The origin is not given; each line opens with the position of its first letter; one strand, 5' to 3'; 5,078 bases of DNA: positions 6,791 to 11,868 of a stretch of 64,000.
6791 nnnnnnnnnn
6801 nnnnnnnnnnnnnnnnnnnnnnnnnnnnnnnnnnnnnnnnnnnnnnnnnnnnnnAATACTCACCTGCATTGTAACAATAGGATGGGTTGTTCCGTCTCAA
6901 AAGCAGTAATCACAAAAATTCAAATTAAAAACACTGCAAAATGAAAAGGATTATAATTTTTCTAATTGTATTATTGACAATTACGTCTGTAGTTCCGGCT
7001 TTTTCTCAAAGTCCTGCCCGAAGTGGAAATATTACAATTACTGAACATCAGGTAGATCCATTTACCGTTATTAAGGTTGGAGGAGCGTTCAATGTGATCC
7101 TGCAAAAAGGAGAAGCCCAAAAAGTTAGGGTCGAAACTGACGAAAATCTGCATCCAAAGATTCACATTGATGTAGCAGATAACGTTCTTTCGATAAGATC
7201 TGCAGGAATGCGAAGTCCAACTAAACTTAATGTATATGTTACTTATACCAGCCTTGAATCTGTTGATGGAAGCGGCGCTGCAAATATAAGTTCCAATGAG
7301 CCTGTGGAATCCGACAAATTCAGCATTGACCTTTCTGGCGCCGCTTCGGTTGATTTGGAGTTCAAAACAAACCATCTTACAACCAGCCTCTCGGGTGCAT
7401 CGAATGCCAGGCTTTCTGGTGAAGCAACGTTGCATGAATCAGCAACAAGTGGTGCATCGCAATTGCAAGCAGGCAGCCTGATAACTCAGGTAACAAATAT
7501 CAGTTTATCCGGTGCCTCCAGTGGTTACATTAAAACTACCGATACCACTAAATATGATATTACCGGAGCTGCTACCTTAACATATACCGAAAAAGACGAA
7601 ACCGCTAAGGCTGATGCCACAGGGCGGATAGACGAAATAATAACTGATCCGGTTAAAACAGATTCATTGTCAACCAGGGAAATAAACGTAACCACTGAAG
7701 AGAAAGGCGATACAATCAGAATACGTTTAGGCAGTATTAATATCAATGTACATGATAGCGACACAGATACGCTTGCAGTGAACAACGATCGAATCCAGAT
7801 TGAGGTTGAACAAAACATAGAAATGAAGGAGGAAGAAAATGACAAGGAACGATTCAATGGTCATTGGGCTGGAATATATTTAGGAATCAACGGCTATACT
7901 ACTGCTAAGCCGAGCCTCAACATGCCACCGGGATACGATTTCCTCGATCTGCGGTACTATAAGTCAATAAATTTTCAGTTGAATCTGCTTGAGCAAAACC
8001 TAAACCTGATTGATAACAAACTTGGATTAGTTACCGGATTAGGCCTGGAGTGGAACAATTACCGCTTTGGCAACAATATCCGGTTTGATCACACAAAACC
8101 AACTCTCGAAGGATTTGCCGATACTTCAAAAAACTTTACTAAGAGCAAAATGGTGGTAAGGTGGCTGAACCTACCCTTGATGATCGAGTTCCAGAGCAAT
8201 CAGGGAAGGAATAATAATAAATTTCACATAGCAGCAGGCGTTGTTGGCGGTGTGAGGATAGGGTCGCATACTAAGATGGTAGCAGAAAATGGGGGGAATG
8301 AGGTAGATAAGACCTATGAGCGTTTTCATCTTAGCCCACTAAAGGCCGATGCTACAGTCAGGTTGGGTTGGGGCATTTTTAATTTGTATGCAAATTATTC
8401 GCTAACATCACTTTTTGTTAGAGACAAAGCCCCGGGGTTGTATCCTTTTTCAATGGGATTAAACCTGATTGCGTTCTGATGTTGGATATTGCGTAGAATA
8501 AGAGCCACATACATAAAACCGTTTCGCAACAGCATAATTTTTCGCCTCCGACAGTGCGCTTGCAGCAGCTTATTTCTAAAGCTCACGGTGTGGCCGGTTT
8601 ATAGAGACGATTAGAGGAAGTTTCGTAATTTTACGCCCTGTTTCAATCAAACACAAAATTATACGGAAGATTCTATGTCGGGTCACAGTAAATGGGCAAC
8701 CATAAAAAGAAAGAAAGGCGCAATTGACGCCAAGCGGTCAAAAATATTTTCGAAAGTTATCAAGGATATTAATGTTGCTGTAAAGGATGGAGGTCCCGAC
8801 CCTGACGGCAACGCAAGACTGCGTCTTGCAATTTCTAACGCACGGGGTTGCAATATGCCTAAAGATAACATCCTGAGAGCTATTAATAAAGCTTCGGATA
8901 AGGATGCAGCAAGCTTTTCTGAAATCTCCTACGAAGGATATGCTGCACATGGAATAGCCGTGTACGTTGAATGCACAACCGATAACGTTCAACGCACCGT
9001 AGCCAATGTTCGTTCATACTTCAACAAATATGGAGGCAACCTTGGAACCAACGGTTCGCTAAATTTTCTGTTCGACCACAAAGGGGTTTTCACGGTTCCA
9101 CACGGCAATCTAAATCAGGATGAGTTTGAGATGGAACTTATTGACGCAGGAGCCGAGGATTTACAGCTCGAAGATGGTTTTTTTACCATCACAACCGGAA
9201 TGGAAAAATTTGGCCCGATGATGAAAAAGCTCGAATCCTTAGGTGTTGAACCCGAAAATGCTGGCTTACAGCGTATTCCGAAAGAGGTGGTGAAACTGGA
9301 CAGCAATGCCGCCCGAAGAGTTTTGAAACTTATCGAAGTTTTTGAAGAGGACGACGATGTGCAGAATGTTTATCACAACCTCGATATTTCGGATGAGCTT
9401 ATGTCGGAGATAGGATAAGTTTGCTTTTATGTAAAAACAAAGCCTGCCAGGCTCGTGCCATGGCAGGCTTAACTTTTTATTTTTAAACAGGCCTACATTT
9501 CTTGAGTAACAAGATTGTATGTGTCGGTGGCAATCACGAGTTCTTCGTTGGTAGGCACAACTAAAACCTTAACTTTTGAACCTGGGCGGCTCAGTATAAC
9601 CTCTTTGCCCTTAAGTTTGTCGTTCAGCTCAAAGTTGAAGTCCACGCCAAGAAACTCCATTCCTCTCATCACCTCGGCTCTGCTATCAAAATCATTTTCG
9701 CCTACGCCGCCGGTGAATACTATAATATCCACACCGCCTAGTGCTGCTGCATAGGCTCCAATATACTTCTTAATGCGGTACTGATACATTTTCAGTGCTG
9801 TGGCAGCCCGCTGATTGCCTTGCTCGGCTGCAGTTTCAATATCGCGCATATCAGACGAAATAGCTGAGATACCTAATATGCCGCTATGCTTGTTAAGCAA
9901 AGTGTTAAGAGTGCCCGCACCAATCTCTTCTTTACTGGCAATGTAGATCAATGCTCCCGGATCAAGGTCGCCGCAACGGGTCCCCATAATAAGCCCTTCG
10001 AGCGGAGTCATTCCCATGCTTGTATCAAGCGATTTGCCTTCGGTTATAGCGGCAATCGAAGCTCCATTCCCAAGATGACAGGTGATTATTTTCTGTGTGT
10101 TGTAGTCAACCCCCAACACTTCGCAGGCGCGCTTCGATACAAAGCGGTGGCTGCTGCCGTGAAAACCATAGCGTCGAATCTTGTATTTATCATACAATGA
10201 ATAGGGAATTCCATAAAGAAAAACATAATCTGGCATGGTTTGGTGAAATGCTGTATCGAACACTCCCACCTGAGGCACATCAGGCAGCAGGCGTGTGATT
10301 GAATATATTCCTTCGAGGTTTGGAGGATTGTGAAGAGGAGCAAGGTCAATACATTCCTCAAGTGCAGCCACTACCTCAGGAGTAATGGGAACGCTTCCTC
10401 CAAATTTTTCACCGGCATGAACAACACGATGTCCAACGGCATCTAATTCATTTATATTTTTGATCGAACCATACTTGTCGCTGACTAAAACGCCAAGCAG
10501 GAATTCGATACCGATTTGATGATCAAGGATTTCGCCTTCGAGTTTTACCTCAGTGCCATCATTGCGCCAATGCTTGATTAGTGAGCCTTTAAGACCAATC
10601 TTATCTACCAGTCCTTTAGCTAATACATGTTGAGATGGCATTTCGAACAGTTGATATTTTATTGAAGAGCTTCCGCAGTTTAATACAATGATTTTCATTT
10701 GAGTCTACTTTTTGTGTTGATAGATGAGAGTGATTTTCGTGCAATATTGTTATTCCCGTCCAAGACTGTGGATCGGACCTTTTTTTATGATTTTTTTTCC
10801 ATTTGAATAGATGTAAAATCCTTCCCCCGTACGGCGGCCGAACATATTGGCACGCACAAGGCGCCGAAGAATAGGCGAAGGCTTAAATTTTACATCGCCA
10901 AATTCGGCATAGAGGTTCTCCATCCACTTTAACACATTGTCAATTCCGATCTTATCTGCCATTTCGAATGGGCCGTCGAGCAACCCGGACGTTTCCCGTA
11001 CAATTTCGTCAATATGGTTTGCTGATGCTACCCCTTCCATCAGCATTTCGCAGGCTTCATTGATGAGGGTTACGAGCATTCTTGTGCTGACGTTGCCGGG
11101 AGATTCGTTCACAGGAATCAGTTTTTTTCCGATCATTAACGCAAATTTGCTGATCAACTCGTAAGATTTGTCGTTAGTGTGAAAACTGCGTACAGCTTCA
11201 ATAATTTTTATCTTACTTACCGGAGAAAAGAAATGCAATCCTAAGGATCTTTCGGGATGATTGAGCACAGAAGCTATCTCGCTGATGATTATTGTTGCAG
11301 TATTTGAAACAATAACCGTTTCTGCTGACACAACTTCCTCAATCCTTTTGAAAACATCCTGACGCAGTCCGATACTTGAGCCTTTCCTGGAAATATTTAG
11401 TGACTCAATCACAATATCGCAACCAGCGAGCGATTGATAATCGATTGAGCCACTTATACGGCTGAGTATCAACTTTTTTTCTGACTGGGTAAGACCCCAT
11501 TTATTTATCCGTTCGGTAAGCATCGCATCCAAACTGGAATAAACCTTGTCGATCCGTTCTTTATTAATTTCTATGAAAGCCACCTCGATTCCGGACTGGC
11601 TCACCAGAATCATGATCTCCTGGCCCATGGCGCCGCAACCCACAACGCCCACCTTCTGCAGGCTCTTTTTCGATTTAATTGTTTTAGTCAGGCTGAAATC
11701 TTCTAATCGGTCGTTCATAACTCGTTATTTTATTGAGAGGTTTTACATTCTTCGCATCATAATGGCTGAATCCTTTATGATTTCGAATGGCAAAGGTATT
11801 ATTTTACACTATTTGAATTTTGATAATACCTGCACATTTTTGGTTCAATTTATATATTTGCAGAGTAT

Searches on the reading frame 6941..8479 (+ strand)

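Call 90: search_protein_families(library=pfam, proteins=[window:6941-8479:+], max_evalue=0.00001)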
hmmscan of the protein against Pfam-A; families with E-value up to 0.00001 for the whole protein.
window:6941-8479:+ (512 aa): 2 families
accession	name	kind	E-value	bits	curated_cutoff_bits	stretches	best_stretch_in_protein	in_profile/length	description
PF10988.14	DUF2807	-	1.9e-37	129.2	24.2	1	40-216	1-178/181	Putative auto-transporter adhesin, head GIN domain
PF13568.12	OMP_b-brl_2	-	2.6e-10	41.1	27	1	310-492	11-174/175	Outer membrane protein beta-barrel domain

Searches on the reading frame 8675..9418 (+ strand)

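Call 90: search_protein_families(library=pfam, proteins=[window:8675-9418:+], max_evalue=0.00001)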
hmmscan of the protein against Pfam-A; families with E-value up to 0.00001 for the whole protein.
window:8675-9418:+ (247 aa): 2 families
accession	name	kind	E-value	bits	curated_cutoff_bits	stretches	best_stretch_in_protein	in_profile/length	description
PF01709.26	Transcrip_reg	-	7.2e-53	179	27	1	82-236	2-160/160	TACO1/YebC second and third domain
PF20772.2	TACO1_YebC_N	-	8.5e-31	106.7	36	1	5-75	1-72/73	TACO1/YebC protein N-terminal domain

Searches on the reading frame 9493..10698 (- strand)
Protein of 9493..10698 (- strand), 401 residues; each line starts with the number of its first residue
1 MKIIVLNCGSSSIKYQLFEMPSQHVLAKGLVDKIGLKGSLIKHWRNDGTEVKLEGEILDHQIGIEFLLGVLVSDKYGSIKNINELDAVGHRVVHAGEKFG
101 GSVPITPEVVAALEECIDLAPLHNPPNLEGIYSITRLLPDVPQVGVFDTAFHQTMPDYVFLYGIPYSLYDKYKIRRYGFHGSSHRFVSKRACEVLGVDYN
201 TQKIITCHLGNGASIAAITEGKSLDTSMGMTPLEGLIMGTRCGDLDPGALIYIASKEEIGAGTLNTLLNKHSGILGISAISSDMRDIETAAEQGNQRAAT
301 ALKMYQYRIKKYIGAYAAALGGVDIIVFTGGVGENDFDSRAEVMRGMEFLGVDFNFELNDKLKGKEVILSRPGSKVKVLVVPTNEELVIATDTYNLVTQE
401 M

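Call 90: search_protein_families(library=pfam, proteins=[window:9493-10698:-], max_evalue=0.00001)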
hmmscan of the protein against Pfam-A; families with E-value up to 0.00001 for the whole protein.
window:9493-10698:- (401 aa): 1 family
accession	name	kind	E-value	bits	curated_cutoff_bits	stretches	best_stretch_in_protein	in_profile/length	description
PF00871.23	Acetate_kinase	-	6.8e-149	496.2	22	1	2-390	1-391/392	Acetokinase family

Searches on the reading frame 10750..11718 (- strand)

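Call 90: search_protein_families(library=pfam, proteins=[window:10750-11718:-], max_evalue=0.00001)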
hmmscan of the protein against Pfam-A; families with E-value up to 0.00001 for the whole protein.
window:10750-11718:- (322 aa): 3 families
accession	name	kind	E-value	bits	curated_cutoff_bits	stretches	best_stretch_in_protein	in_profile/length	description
PF02737.24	3HCDH_N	-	6.7e-41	140.6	22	1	22-205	1-179/180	3-hydroxyacyl-CoA dehydrogenase, NAD binding domain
PF00725.27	3HCDH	-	1.9e-25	89.6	22.1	1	209-304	2-97/97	3-hydroxyacyl-CoA dehydrogenase, C-terminal domain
PF03721.20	UDPG_MGDP_dh_N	-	3.8e-07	30.3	27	1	22-144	2-124/187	UDP-glucose/GDP-mannose dehydrogenase family, NAD binding domain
